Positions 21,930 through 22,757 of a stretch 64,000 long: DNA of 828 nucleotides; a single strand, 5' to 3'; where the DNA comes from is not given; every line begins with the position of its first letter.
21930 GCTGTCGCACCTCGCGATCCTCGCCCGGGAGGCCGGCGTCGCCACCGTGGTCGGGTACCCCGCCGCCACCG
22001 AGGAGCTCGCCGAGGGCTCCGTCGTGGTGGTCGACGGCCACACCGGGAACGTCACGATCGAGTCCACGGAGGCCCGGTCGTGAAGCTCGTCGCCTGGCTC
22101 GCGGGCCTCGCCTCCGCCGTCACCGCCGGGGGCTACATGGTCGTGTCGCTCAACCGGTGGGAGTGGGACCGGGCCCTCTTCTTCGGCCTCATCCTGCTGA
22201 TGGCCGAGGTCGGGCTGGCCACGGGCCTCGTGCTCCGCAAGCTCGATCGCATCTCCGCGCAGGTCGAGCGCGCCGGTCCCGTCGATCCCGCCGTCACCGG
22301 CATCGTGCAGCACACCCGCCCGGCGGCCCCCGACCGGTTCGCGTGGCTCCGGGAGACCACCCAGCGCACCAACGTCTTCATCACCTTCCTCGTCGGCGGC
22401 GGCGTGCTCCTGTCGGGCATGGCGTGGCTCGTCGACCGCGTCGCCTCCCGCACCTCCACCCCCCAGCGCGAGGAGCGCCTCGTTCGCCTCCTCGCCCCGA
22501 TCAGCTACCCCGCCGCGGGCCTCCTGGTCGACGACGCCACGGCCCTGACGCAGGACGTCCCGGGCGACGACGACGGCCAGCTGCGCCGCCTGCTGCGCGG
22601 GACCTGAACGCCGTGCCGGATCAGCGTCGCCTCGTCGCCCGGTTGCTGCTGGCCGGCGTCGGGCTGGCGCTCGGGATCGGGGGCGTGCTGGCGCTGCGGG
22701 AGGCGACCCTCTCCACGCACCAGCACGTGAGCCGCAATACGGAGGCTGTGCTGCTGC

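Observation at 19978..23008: Phosphohistidine-swivel (rifampicin-phosphotransferase-like) enzyme translationally coupled to two small membrane proteins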

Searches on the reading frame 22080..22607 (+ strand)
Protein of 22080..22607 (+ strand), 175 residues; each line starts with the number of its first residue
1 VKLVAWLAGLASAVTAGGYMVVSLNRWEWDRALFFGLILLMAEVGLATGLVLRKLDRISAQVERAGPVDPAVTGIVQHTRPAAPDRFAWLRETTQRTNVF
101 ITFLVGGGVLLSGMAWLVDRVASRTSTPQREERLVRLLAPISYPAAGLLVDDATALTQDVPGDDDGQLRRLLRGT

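Call 3: search_protein_families(library=pfam, proteins=[window:22080-22607:+], max_evalue=0.01)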
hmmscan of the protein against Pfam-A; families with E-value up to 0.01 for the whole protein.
window:22080-22607:+ (175 aa): 0 families

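Call 6: search_protein_families(library=ncbifam, proteins=[window:22080-22607:+], max_evalue=0.01)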
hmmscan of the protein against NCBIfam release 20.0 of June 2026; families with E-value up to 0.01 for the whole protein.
window:22080-22607:+ (175 aa): 0 families

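Call 16: find_homologous_proteins(query=window:22080-22604:+, max_evalue=0.001)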
Query window:22080-22604:+ (175 aa): 1169 proteins with E <= 0.001 among 2477 candidates; the best 120 are listed.
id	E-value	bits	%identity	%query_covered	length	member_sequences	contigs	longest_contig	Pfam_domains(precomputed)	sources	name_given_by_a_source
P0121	4.3e-97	341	92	99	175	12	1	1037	-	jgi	jgi:hypothetical protein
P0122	7.7e-95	334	89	100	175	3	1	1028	-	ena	-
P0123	3.1e-93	328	87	100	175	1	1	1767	-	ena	-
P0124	7.6e-91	321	86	99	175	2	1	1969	-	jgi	jgi:hypothetical protein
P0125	2.7e-88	312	84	99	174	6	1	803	-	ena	-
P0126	9.0e-85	301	82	100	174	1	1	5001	-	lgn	-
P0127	6.8e-84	298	83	100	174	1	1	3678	-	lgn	-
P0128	1.9e-82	293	78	100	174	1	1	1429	-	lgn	-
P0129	1.2e-79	284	77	99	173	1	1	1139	-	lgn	-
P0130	2.8e-79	283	79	99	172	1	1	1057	-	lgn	-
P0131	8.1e-74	265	71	99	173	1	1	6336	-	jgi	jgi:hypothetical protein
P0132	2.4e-72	260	68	96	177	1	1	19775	-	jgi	jgi:hypothetical protein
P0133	5.3e-71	256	67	96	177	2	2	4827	-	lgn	-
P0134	6.1e-71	256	71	99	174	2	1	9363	-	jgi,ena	-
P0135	7.7e-71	255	71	95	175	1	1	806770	-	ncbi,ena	-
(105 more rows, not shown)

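Call 34: search_protein_families(library=padloc, proteins=[window:22080-22607:+], max_evalue=0.01)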
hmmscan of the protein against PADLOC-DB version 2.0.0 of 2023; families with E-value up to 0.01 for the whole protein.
window:22080-22607:+ (175 aa): 0 families

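Call 48: search_protein_representatives(alignment_id=A5)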
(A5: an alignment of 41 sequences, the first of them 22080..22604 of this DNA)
Query: 41 sequences, 176 profile positions. Proteins with E-value up to 0.001 (for the whole library): 468; up to 1e-10: 354; up to 1e-30: 71. The best 150 are listed.
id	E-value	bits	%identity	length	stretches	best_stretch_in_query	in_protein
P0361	9.3e-95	331.8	-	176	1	1-175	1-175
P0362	8.3e-68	244.0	-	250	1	1-161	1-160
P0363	4.6e-66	238.3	-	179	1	1-175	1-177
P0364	7.9e-54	198.5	-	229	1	20-134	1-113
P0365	2.1e-53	197.1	-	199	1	1-140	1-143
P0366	3.0e-50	186.8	-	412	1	1-175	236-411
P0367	7.2e-50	185.6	-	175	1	1-109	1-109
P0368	1.9e-47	177.7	-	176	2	1-82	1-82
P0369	1.9e-47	177.6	-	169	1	1-107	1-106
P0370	8.5e-47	175.6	-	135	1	1-127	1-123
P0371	2.0e-45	171.1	-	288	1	20-130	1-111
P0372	2.3e-45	170.9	-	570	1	1-107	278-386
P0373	3.3e-44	167.1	-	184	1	1-172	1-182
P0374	3.5e-44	167.1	-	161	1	16-130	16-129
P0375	7.7e-44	165.9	-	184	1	10-172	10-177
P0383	2.3e-38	148.1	-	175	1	2-165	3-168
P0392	4.6e-36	140.6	-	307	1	3-147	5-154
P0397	5.6e-35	137.1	-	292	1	1-149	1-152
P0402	2.7e-34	134.9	-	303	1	7-159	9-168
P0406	1.4e-33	132.5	-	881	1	5-170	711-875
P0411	4.2e-32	127.7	-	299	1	4-148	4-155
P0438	6.3e-30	120.6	-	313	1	4-149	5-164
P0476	5.9e-26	107.7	-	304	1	10-168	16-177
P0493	2.7e-25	105.5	-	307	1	1-147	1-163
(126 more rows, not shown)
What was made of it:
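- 22080..22607 (+): g2: 175-aa membrane protein with three hydrophobic segments (~3-24, 32-53, 98-119). It has an invariant RWEW motif between TM1 and TM2, Glu43 inside TM2, and a conserved ~55-aa C-terminal tail. Its start overlaps the enzyme stop (GTGA). 468 clusters at 50% identity (call 48).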

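Call 50: list_cluster_members(proteins=[P0392, P0397, P0402, P0411, P0438, P0476, P0493, P0373, P0383, P0406])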
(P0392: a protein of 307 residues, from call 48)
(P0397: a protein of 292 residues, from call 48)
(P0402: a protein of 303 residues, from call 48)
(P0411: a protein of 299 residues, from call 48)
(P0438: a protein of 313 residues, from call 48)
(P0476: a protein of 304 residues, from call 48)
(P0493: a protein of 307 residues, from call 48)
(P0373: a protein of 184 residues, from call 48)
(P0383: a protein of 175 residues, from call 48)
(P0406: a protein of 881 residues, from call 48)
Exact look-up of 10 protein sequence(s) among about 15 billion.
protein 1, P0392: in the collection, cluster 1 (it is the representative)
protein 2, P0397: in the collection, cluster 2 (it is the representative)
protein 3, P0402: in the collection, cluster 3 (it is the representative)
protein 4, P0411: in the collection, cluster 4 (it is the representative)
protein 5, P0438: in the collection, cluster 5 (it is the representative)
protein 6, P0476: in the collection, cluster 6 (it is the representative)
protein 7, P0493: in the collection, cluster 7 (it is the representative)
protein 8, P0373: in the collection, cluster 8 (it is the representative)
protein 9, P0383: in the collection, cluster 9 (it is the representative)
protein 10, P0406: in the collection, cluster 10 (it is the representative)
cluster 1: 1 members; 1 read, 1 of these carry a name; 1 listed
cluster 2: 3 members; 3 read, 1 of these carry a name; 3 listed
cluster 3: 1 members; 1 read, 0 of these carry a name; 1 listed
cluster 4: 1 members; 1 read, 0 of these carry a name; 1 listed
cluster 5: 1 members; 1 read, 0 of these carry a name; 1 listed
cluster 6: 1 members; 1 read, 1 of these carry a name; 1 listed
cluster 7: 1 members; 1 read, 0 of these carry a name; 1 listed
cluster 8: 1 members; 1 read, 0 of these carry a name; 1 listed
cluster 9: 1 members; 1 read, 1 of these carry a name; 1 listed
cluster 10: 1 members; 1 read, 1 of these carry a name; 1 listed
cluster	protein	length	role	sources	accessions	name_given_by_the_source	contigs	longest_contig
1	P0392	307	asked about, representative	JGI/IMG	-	hypothetical protein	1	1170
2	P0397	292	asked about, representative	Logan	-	-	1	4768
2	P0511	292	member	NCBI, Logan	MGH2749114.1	MAG: hypothetical protein ACRDKB_14500 [Actinomycetota bacterium]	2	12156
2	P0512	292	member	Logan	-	-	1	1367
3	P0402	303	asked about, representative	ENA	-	-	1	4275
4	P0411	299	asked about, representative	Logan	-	-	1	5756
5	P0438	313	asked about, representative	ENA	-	-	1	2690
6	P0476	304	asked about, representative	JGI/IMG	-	hypothetical protein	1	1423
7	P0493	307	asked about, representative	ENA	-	-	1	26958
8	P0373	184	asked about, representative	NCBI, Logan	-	-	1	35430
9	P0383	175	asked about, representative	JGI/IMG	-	hypothetical protein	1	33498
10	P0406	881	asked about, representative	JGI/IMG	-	rifampicin phosphotransferase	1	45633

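Call 51: find_encoding_contigs(protein=P0493, flank=7000, max_places=2)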
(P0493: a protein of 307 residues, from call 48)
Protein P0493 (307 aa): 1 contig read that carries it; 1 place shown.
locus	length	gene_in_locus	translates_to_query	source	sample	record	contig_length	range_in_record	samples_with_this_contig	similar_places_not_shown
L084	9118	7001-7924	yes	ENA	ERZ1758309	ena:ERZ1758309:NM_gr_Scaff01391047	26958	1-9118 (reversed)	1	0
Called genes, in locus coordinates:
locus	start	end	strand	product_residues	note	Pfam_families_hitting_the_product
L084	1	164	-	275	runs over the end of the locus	PF00106:adh_short, PF08659:KR, PF13561:adh_short_C2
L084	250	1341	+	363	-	PF08240:ADH_N, PF16912:Glu_dehyd_C (weak), PF00107:ADH_zinc_N, PF13602:ADH_zinc_N_2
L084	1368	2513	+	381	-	PF00296:Bac_luciferase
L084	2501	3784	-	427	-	-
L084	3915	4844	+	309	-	PF04199:Cyclase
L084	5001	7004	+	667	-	PF01326:PPDK_N, PF00391:PEP-utilizers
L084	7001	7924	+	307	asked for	-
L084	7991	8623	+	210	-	PF11716:MDMPI_N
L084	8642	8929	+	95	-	PF08922:DUF1905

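Call 52: find_encoding_contigs(protein=P0511, flank=7000, max_places=2)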
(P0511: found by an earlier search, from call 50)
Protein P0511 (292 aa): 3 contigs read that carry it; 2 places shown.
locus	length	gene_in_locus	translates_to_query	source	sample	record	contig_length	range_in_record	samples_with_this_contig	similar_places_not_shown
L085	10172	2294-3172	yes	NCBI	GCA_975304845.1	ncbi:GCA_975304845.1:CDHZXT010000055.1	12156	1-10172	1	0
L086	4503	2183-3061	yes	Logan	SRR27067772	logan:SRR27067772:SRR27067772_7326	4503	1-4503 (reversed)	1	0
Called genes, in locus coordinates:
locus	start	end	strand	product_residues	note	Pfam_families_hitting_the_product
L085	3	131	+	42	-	?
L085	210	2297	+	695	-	PF01326:PPDK_N, PF00391:PEP-utilizers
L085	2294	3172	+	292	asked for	-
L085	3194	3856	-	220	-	PF22741:PTP-NADK, PF13350:Y_phosphatase3 (faint), PF22785:Tc-R-P, PF00782:DSPc, PF22784:PTP-SAK, PF14566:PTPlike_phytase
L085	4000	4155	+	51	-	-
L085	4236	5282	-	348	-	PF00005:ABC_tran, PF02463:SMC_N (weak), PF13304:AAA_21 (faint), PF08352:oligo_HPY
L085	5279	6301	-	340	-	PF00005:ABC_tran, PF13304:AAA_21 (weak), PF08352:oligo_HPY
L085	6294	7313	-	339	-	PF12911:OppC_N, PF00528:BPD_transp_1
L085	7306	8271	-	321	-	PF00528:BPD_transp_1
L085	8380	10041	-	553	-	PF00496:SBP_bac_5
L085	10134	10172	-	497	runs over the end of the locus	PF05569:Peptidase_M56, PF01435:Peptidase_M48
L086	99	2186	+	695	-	PF01326:PPDK_N, PF00391:PEP-utilizers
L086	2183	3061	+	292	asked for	-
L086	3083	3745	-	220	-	PF22741:PTP-NADK, PF13350:Y_phosphatase3 (faint), PF22785:Tc-R-P, PF00782:DSPc, PF22784:PTP-SAK, PF14566:PTPlike_phytase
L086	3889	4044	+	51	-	-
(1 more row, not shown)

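Call 53: find_encoding_contigs(protein=P0383, flank=7000, max_places=2)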
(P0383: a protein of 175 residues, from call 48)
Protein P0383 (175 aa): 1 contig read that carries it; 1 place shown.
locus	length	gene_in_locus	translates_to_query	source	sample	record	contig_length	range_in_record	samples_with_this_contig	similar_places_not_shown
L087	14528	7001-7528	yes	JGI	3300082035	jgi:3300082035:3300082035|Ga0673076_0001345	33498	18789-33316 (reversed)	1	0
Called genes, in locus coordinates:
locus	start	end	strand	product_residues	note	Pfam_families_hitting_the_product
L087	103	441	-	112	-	PF00903:Glyoxalase (weak)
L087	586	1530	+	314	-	PF02678:Pirin, PF05726:Pirin_C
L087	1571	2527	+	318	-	PF21753:DACNK, PF02457:DAC (weak)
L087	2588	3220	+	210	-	-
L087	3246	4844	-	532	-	PF03007:WS_DGAT_cat, PF06974:WS_DGAT_C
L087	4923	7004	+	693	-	PF01326:PPDK_N, PF00391:PEP-utilizers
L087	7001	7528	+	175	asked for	-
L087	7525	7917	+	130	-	-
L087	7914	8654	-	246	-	PF01569:PAP2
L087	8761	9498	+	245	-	PF12796:Ank_2 (weak), PF13637:Ank_4 (faint), PF13857:Ank_5 (faint), PF12796:Ank_2 (weak), PF00023:Ank (weak), PF13606:Ank_3 (weak)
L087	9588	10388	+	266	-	PF04655:APH_6_hur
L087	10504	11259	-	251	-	PF00561:Abhydrolase_1, PF12697:Abhydrolase_6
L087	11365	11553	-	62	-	-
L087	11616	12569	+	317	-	PF08220:HTH_DeoR (weak), PF08279:HTH_11, PF13412:HTH_24 (weak), PF19187:HTH_PafC (weak), PF13280:WYL, PF25583:WCX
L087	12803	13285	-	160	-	PF10604:Polyketide_cyc2 (weak), PF08327:AHSA1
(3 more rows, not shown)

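Call 54: find_encoding_contigs(protein=P0373, flank=7000, max_places=2)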
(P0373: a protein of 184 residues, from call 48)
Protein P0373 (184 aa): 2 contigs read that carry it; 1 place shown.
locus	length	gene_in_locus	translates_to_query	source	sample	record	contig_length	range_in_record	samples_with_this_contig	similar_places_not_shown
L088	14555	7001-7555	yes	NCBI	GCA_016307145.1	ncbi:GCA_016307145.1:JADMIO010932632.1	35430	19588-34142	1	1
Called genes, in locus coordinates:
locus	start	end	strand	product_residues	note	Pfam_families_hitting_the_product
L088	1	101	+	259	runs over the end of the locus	PF11716:MDMPI_N (weak)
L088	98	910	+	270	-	PF02353:CMAS (weak), PF13489:Methyltransf_23 (weak), PF01209:Ubie_methyltran, PF13847:Methyltransf_31, PF08241:Methyltransf_11, PF08242:Methyltransf_12, PF13649:Methyltransf_25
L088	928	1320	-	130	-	PF00903:Glyoxalase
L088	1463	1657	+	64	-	-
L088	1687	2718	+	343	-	PF21338:Top1B_N_bact, PF01028:Topoisom_I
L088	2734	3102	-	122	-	PF13581:HATPase_c_2, PF02518:HATPase_c (weak)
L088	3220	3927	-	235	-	PF13185:GAF_2, PF03861:ANTAR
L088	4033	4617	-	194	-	PF01590:GAF (weak), PF13185:GAF_2, PF03861:ANTAR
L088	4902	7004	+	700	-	PF01326:PPDK_N, PF00391:PEP-utilizers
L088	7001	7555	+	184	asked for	-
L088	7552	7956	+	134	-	-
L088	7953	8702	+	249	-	PF01569:PAP2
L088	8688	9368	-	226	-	PF01569:PAP2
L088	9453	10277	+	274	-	PF00378:ECH_1, PF16113:ECH_2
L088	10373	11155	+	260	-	PF00561:Abhydrolase_1, PF12146:Hydrolase_4, PF12697:Abhydrolase_6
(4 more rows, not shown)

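Call 80: search_solved_structures(query=L085:3194-3853:-, max_evalue=0.001)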
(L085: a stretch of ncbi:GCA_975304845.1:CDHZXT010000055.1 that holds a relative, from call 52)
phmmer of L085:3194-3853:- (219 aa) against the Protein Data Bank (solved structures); distinct sequences matched with E-value up to 0.001: 33.
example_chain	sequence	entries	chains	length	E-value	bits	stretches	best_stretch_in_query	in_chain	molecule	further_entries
4erc_A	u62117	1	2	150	4.7e-11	45.6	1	103-180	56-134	Dual specificity protein phosphatase 23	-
2img_A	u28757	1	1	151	4.8e-11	45.6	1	103-180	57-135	Dual specificity protein phosphatase 23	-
9e9l_A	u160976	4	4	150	2e-10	43.6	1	58-181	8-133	ShufPTP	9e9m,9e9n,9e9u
25xa_A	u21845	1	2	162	2.4e-09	40.1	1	77-180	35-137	Dual specificity protein phosphatase family protein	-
1ohc_A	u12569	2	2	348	3.5e-09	39.5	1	112-167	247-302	CDC14B2 PHOSPHATASE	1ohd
5z5b_A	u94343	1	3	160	5e-08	35.7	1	58-170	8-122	Protein-tyrosine phosphatase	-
1ohe_A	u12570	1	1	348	8.9e-08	34.9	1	112-167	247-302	CDC14B2 PHOSPHATASE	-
5z59_A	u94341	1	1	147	1.5e-07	34.2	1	58-170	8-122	Protein-tyrosine phosphatase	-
5z5a_A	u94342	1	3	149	1.5e-07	34.2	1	58-170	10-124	Protein-tyrosine phosphatase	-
2i6i_A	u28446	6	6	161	1.6e-06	30.8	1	92-162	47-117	Sulfolobus solfataricus protein tyrosine phosphatase | protein tyrosine phosphatase | SsoPTP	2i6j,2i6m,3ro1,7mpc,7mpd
9rib_A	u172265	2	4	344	1.7e-06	30.7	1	113-161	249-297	Dual specificity protein phosphatase CDC14A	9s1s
3gxg_A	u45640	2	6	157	1.5e-05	27.6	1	57-164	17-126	Putative phosphatase (DUF442)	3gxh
2wgp_A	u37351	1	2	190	1.6e-05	27.5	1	49-168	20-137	DUAL SPECIFICITY PROTEIN PHOSPHATASE 14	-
2g6z_A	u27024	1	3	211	2.1e-05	27.1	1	122-167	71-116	Dual specificity protein phosphatase 5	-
6apx_A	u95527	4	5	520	2.7e-05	26.8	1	122-166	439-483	Maltose-binding periplasmic protein,Dual specificity protein phosphatase 1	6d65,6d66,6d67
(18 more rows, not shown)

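Call 82: search_protein_families(library=ncbifam, proteins=[L085:3194-3853:-], max_evalue=0.001)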
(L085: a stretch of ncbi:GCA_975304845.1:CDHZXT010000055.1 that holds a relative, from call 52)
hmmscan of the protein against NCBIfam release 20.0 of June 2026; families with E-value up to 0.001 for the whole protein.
L085:3194-3853:- (219 aa): 4 families
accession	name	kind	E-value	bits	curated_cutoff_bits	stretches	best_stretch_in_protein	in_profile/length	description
NF009025.0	PRK12361.1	equivalog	5.9e-09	34.7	505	1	51-163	90-203/546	hypothetical protein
NF041348.1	XopH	equivalog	8.4e-06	25.3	500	1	98-155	235-294/368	type III secretion system effector XopH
NF011902.0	PRK15375.1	equivalog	4.2e-05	22.1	1118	1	138-171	478-511/543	SPI-1 type III secretion system effector GTPase-activating protein SptP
NF040641.1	bifunc_ST_SDO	equivalog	0.00062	18.7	625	1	64-153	9-102/423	bifunctional sulfur transferase/dioxygenase Blh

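Call 88: list_cluster_members(proteins=[P0001, L089:5767-7860:+, L089:7860-8750:+, window:22080-22604:+, window:22613-23005:+])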
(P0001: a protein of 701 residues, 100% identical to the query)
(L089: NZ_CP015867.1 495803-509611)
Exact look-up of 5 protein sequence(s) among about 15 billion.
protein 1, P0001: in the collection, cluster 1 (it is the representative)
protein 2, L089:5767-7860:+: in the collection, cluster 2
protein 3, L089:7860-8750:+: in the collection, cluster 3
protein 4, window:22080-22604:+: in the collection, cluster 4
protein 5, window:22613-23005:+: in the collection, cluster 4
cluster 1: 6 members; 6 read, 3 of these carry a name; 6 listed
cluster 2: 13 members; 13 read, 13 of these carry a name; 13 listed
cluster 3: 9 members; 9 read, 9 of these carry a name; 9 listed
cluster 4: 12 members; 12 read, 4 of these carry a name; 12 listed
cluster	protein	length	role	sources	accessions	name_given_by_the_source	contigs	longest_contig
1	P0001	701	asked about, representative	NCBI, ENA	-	-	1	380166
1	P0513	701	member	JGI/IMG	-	phosphohistidine swiveling domain-containing protein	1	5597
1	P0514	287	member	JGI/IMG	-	pyruvate,water dikinase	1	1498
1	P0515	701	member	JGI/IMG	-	phosphohistidine swiveling domain-containing protein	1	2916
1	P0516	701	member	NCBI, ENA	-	-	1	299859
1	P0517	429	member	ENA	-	-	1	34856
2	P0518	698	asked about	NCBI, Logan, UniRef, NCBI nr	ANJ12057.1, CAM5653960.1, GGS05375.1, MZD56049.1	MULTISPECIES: PEP/pyruvate-binding domain-containing protein [Streptomyces] | Uncharacterized protein n=1 Tax=Streptomyces parvulus TaxID=146923 RepID=A0A191VAV8_9ACTN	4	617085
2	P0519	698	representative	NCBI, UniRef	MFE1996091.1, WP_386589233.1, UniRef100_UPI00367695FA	PEP/pyruvate-binding domain-containing protein [Streptomyces parvulus] | PEP/pyruvate-binding domain-containing protein n=1 Tax=Streptomyces parvulus TaxID=146923 ...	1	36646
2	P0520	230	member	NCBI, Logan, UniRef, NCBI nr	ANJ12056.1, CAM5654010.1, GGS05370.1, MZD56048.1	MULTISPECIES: DedA family protein [Streptomyces] | Uncharacterized protein n=1 Tax=Streptomyces parvulus TaxID=146923 RepID=A0A191VAK2_9ACTN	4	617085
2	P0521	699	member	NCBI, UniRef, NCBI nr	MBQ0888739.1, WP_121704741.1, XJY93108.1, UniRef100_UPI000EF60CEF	hypothetical protein KBZ94_28140 [Streptomyces sp. RM72] | PEP/pyruvate-binding domain-containing protein n=1 Tax=unclassified Streptomyces ... | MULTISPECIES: PEP/pyruvate-binding domain-containing protein [unclassified Streptomyces]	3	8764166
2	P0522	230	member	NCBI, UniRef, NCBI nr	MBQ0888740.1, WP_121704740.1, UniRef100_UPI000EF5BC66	DedA family protein [Streptomyces sp. RM72] | DedA family protein n=1 Tax=unclassified Streptomyces TaxID=2593676 RepID=UPI000EF5BC66 | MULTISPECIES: DedA family protein [unclassified Streptomyces]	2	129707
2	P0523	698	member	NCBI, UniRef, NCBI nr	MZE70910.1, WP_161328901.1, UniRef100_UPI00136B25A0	PEP/pyruvate-binding domain-containing protein [Streptomyces sp. SID5789] | PEP/pyruvate-binding domain-containing protein n=1 Tax=Streptomyces sp. SID5789 ...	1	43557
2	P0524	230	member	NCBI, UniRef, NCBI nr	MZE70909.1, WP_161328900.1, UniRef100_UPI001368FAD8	DedA family protein [Streptomyces sp. SID5789] | DedA family protein n=1 Tax=Streptomyces sp. SID5789 TaxID=2690310 RepID=UPI001368FAD8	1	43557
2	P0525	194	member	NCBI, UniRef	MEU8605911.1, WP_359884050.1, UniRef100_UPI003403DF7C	PEP-utilizing enzyme [Streptomyces parvulus] | PEP-utilizing enzyme n=1 Tax=Streptomyces parvulus TaxID=146923 RepID=UPI003403DF7C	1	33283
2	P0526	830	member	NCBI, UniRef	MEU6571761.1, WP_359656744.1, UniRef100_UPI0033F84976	PEP/pyruvate-binding domain-containing protein [Streptomyces parvulus] | PEP/pyruvate-binding domain-containing protein n=1 Tax=Streptomyces parvulus TaxID=146923 ...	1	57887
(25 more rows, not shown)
